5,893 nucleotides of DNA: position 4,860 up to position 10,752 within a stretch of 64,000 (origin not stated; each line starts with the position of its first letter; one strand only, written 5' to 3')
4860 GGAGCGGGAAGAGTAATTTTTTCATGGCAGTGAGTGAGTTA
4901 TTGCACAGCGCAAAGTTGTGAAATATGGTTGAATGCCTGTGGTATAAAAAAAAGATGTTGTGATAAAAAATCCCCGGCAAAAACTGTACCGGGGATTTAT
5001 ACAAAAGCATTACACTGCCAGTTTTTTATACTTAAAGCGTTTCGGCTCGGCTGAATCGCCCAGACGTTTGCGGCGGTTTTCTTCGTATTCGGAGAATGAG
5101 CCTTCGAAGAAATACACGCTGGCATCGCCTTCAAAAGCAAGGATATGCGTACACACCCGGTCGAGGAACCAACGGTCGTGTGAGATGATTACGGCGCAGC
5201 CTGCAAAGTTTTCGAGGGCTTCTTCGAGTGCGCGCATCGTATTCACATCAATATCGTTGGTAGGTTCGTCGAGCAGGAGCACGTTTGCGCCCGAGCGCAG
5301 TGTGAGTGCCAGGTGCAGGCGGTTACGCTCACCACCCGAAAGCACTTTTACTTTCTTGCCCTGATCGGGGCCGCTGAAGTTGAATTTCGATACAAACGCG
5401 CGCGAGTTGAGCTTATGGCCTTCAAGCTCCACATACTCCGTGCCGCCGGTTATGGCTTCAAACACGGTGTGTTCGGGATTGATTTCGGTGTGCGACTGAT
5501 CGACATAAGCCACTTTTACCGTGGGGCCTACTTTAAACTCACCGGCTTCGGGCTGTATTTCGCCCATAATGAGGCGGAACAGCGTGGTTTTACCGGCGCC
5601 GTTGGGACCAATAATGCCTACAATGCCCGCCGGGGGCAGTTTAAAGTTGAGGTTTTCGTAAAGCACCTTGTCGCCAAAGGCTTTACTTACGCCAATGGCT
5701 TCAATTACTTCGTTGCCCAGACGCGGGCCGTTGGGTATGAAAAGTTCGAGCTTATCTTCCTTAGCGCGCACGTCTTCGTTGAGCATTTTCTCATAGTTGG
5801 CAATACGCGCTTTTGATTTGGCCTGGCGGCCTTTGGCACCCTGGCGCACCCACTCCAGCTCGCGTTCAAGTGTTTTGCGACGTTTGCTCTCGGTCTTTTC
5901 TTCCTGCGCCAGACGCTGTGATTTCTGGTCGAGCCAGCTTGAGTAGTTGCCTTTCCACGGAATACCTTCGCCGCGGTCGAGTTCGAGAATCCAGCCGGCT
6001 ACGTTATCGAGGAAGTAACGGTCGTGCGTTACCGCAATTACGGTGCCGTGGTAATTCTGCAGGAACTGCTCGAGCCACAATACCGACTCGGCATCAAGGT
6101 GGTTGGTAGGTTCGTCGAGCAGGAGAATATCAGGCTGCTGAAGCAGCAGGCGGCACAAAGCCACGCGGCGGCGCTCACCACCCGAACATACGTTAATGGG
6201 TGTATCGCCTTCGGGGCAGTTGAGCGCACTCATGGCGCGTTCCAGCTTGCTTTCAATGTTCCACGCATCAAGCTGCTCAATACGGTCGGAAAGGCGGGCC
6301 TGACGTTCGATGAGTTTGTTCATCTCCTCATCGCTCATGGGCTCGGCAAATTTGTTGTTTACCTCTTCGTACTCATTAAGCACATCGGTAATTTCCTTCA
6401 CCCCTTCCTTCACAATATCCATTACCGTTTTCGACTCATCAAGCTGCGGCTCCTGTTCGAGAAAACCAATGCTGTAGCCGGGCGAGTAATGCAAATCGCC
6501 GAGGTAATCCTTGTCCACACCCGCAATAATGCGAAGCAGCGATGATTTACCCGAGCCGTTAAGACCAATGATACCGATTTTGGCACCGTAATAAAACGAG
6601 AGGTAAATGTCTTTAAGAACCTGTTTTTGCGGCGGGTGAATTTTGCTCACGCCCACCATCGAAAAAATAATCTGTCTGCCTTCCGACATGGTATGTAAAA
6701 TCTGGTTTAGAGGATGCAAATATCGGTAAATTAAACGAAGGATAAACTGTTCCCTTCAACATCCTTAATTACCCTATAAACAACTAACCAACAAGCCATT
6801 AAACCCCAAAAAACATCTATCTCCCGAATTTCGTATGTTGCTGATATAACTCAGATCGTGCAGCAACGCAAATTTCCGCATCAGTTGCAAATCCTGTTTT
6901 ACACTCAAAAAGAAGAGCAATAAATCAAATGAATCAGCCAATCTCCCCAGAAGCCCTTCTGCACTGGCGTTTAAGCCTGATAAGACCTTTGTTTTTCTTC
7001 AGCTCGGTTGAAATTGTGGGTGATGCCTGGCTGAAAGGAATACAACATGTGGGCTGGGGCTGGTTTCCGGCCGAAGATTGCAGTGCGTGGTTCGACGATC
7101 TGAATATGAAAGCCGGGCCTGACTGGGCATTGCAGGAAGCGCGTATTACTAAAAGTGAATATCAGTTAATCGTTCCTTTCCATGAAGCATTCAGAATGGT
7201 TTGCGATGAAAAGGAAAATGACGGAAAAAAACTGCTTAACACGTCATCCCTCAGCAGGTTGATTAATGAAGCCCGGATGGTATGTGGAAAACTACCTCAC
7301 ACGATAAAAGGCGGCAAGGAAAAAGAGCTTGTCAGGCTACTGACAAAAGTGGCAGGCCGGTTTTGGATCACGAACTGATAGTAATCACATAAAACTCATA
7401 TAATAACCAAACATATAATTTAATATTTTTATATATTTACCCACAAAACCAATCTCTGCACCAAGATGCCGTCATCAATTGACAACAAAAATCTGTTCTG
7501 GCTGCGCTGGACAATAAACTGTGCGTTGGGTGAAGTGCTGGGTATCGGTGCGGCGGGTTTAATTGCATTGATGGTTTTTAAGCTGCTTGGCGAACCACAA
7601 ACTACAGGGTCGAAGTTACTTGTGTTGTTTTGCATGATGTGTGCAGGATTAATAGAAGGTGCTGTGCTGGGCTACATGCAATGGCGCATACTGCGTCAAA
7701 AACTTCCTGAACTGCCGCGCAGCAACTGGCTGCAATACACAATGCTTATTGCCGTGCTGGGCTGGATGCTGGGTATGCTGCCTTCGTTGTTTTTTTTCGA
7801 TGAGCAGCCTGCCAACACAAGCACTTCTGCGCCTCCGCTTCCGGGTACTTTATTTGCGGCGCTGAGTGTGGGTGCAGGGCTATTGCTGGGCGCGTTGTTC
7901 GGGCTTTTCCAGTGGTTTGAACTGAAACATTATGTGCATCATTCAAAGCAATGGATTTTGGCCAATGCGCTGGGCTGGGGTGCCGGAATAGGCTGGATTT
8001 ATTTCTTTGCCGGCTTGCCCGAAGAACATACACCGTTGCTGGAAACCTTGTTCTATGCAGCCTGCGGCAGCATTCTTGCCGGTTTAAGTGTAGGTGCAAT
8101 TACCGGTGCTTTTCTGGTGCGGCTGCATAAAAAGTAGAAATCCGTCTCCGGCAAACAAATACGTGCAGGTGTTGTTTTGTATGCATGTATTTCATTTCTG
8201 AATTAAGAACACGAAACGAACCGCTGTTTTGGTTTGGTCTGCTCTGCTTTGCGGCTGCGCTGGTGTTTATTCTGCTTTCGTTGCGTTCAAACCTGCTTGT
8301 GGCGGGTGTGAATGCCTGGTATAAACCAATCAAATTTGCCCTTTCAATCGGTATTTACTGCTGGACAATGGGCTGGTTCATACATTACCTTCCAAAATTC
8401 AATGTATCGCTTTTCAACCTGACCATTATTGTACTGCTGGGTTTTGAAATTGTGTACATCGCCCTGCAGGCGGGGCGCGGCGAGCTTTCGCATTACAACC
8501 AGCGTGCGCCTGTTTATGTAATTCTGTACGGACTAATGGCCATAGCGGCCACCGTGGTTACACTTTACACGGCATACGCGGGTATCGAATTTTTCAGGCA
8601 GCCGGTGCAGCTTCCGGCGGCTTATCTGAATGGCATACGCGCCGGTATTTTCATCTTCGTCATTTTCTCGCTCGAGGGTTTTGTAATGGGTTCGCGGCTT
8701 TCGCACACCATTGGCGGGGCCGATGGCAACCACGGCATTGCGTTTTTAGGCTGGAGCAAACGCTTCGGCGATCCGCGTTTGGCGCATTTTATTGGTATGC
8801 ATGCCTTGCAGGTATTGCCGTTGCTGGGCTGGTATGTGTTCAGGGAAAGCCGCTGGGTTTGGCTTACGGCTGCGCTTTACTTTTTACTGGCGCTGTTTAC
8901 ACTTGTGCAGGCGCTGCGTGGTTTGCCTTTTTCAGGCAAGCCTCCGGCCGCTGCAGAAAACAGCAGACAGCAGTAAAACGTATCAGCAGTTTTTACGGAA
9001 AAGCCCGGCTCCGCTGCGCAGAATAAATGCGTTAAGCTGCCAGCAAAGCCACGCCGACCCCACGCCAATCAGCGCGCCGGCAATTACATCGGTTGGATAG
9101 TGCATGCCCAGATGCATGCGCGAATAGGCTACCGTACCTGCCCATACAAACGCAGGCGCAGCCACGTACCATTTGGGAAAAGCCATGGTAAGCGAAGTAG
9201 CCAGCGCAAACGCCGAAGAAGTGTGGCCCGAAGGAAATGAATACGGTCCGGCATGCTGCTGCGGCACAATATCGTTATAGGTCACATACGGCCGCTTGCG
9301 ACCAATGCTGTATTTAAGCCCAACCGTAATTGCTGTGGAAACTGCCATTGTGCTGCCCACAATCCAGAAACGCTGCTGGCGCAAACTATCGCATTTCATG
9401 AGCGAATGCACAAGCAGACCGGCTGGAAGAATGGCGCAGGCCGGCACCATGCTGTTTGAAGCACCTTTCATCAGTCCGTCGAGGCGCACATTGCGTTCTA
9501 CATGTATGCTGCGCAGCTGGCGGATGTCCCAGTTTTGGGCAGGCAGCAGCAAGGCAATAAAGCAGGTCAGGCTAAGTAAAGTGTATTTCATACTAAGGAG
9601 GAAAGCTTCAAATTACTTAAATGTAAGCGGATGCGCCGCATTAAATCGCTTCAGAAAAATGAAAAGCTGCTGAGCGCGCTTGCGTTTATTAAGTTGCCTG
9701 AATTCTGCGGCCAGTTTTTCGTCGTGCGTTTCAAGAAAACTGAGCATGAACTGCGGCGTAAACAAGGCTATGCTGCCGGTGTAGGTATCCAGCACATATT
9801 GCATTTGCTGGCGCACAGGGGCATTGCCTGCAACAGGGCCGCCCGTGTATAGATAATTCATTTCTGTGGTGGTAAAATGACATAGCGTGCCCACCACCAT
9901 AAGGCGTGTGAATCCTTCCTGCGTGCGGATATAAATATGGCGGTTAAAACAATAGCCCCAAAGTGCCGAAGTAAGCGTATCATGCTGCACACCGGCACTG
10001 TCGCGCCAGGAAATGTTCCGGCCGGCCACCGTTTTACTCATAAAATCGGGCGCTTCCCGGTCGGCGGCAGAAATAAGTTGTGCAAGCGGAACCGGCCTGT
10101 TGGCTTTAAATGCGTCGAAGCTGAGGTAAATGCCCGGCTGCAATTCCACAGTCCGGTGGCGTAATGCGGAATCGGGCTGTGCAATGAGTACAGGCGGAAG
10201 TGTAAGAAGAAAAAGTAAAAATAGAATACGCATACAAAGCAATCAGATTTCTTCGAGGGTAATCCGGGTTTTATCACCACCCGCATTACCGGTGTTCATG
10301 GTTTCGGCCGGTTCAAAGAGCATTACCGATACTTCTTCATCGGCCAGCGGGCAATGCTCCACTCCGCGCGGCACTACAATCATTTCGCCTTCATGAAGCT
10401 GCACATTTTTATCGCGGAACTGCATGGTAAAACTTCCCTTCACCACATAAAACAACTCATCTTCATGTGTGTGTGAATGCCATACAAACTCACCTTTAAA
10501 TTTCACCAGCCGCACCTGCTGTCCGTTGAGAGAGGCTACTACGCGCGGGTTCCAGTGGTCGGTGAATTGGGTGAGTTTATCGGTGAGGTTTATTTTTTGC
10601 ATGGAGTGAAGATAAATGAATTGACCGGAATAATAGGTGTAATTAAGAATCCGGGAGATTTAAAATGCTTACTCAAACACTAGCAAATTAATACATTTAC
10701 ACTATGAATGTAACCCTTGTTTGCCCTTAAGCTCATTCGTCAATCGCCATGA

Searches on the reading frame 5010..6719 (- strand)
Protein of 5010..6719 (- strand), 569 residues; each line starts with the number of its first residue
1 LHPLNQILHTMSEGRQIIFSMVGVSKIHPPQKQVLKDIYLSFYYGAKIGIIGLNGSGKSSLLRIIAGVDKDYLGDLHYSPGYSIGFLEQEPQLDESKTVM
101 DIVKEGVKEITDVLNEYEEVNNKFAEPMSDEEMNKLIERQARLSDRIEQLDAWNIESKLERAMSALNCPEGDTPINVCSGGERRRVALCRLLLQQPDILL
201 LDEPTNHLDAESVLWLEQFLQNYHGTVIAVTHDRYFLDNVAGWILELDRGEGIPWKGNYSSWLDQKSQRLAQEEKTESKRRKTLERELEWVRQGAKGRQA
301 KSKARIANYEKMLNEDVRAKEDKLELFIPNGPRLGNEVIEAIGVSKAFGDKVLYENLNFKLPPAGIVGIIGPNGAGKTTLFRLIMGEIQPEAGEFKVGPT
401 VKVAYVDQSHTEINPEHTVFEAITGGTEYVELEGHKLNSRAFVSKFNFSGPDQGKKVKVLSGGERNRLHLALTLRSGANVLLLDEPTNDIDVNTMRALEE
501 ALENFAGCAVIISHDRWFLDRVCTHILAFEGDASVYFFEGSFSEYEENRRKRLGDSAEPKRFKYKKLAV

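Call 59: search_protein_families(library=pfam, proteins=[window:5010-6719:-], max_evalue=0.001)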
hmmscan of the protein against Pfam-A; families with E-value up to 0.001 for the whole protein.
window:5010-6719:- (569 aa): 13 families
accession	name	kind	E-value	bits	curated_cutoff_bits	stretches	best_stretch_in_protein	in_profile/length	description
PF00005.33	ABC_tran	-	3.2e-50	170.7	25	2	355-488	2-137/137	ABC transporter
PF13304.12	AAA_21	-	1.1e-19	72.1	27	1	179-238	239-304/304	AAA domain, putative AbiEii toxin, Type IV TA system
PF12848.13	ABC_tran_Xtn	-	4.2e-12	46.4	25.9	1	245-321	1-77/85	ABC transporter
PF02463.25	SMC_N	-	3.4e-10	40.2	40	0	49-239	28-204/220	RecF/RecN/SMC N terminal domain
PF13476.12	AAA_23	-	2.4e-07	32.1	27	1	354-384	10-39/201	AAA domain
PF13555.12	AAA_29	-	8.3e-06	25.9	27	0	358-381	16-39/61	P-loop containing region of AAA domain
PF13238.12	AAA_18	-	1.6e-05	25.8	29.4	0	48-112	1-68/128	AAA domain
PF13401.12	AAA_22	-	6.7e-05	23.7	27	0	364-488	5-95/130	AAA domain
PF01926.29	MMR_HSR1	-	7.5e-05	23.3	21.9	0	367-395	2-29/113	50S ribosome-binding GTPase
PF13175.12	AAA_15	-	0.00018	21.7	32.1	0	48-65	26-43/374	AAA ATPase domain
PF00004.35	AAA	-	0.00037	21.4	21.2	0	369-413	3-46/131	ATPase family associated with various cellular activities (AAA)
PF00931.28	NB-ARC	-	0.00077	19.2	23.5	0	364-409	18-63/248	NB-ARC domain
PF13191.12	AAA_16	-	0.00079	20.4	32.6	0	365-473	25-121/167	AAA ATPase domain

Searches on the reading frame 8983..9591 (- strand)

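Call 59: search_protein_families(library=pfam, proteins=[window:8983-9591:-], max_evalue=0.001)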
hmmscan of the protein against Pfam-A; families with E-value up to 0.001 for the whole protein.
window:8983-9591:- (202 aa): 2 families
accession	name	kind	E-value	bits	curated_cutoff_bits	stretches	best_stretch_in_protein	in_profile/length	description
PF01569.27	PAP2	-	8.4e-27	93.9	27.2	1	76-186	3-124/130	PAP2 superfamily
PF14378.12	PAP2_3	-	7.2e-10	39.4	27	1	105-182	113-190/190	PAP2 superfamily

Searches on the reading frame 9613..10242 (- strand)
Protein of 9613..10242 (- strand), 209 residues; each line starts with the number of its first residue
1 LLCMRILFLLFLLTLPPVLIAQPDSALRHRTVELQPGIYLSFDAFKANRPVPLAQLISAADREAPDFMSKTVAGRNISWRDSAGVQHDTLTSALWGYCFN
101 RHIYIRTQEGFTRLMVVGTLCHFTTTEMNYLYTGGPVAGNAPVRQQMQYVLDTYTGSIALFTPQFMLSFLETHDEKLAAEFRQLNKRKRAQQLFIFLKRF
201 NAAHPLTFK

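Call 60: search_protein_families(library=pfam, proteins=[window:9613-10242:-], max_evalue=0.001)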
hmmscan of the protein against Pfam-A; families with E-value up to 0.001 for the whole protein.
window:9613-10242:- (209 aa): 1 family
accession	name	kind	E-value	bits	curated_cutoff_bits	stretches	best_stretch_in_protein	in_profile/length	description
PF20201.3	DUF6563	-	0.0002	21.6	27.1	1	132-202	116-189/191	Family of unknown function (DUF6563)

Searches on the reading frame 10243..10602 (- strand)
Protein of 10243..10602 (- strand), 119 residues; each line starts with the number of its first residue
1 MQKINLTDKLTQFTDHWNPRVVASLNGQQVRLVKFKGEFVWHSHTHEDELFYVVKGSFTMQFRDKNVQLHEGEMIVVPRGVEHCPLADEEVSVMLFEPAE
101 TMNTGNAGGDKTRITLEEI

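Call 60: search_protein_families(library=pfam, proteins=[window:10243-10602:-], max_evalue=0.001)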
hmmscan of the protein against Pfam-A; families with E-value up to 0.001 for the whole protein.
window:10243-10602:- (119 aa): 7 families
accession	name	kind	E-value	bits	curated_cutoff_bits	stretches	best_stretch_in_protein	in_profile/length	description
PF07883.17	Cupin_2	-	1.6e-13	50.5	27.2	1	37-93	9-64/70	Cupin domain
PF00190.28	Cupin_1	-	5.9e-08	32.8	22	1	36-107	43-121/151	Cupin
PF12973.13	Cupin_7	-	1.5e-05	25.2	27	1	22-96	27-98/105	ChrR Cupin-like domain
PF05899.18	Cupin_3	-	6.6e-05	23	23.5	1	41-82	19-61/74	EutQ-like cupin domain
PF12852.13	Cupin_6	-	0.00012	22.3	26.7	1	41-108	26-97/183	Cupin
PF02311.25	AraC_binding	-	0.00047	20.3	21.1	1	39-83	16-59/135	AraC-like ligand binding domain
PF03079.20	ARD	-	0.00057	20.6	27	1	37-84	82-134/157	ARD/ARD' family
